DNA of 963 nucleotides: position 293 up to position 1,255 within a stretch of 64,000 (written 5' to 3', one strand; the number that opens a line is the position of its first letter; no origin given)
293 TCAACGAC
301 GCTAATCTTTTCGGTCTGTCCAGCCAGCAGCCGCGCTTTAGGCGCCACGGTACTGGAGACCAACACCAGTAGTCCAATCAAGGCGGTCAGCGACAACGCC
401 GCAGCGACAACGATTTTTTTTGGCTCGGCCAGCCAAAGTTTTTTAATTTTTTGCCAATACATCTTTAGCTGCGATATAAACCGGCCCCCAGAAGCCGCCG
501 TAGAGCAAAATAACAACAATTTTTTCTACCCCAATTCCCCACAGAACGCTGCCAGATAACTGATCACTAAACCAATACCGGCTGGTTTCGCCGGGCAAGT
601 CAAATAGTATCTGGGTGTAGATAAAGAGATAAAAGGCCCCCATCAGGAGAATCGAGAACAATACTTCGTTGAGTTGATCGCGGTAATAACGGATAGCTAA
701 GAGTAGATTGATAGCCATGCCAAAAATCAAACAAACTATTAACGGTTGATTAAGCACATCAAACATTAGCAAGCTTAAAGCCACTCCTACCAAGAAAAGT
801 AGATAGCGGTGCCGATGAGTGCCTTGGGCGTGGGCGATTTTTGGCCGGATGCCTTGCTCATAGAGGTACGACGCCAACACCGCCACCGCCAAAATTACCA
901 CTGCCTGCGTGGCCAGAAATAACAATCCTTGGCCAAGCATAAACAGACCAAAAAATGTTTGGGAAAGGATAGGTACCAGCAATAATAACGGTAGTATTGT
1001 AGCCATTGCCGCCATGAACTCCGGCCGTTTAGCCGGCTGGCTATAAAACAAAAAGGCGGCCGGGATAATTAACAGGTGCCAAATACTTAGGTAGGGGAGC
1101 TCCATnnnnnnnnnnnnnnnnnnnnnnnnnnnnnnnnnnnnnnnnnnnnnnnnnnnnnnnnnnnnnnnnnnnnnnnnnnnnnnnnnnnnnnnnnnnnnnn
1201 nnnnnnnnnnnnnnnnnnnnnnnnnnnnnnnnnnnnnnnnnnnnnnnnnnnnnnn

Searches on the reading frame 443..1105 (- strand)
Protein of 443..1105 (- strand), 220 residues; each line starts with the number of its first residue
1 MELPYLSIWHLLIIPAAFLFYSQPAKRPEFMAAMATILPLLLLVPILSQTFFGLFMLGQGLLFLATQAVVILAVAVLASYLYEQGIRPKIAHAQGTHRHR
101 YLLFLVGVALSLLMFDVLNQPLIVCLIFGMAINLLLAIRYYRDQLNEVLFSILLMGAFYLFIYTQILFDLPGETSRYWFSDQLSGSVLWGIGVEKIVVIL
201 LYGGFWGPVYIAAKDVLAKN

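Call 75: find_encoding_contigs(protein=window:443-1105:-, flank=10000, max_places=2)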
Protein window:443-1105:- (220 aa): 1 contig read that carries it; 1 place shown.
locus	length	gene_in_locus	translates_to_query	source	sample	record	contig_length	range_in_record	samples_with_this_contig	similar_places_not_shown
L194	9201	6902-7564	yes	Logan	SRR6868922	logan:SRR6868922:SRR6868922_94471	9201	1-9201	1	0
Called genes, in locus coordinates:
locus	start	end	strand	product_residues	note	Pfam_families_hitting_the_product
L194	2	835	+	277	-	?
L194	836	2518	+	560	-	PF01411:tRNA-synt_2c, PF07973:tRNA_SAD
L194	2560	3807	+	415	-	PF06723:MreB_Mbl (weak), PF11104:PilM_2 (weak), PF06277:EutA (weak), PF14450:FtsA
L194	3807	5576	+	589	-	-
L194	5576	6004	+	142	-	PF03652:RuvX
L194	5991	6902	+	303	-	PF02618:YceG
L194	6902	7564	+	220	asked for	-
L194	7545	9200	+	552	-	?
